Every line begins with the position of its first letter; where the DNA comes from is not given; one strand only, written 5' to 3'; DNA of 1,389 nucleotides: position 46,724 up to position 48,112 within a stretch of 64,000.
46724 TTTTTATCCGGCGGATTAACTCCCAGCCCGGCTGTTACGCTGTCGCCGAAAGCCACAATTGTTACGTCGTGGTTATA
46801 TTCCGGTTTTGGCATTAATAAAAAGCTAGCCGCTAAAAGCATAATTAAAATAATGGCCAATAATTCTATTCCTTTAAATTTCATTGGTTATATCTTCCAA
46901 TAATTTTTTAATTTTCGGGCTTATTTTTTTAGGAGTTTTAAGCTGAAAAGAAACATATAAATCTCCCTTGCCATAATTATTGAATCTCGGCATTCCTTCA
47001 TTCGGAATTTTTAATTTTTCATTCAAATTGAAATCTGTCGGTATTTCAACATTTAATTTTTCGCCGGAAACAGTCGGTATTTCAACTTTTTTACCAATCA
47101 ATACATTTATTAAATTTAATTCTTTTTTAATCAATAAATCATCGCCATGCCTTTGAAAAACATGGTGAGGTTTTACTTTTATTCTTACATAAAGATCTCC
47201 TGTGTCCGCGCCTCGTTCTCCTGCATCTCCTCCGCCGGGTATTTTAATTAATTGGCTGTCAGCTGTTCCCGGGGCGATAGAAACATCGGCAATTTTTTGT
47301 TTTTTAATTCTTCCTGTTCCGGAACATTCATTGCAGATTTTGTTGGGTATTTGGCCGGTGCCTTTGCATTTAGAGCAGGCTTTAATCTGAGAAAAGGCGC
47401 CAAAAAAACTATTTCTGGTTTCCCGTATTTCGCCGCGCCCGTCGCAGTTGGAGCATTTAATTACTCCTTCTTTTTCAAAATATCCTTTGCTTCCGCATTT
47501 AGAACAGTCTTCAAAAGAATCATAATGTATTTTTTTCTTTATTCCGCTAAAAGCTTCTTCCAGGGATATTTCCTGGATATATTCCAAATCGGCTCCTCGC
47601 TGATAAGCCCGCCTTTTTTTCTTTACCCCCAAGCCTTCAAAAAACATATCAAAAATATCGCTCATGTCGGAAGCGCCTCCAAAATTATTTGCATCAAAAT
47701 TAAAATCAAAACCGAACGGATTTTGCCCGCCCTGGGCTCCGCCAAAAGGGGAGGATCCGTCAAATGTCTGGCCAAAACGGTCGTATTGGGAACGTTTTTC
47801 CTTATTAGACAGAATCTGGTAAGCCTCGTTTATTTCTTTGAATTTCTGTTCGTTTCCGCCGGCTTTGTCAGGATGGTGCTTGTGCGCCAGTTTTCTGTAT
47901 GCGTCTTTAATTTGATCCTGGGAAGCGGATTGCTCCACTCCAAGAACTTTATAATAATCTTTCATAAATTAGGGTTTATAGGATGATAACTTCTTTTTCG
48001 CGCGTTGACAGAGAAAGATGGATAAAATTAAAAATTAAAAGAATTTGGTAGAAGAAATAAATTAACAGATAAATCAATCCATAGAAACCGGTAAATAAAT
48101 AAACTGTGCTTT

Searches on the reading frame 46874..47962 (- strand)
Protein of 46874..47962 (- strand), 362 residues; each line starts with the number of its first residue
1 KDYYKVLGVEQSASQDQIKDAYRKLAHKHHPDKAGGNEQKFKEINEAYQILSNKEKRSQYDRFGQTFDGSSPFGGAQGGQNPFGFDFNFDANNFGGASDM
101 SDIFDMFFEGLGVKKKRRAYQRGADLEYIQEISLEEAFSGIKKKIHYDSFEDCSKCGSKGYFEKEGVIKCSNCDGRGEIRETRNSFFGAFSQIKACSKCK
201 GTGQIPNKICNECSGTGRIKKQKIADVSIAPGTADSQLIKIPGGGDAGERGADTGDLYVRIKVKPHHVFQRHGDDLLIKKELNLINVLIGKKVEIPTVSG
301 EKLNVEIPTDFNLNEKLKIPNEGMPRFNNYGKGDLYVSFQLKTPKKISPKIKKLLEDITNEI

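Call 40: search_protein_families(library=pfam, proteins=[window:46874-47962:-], max_evalue=0.0001)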
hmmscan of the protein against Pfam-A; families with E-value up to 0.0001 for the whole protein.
window:46874-47962:- (362 aa): 3 families
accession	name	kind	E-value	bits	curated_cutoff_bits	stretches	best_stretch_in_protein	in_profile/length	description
PF01556.23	DnaJ_C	-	9.7e-39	133.3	26.6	1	127-344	2-152/152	DnaJ C terminal domain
PF00226.36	DnaJ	-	9.2e-25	87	27.8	1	2-61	1-63/63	DnaJ domain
PF00684.25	DnaJ_CXXCXGXG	-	2.7e-11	44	32.7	1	153-217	1-65/65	DnaJ central domain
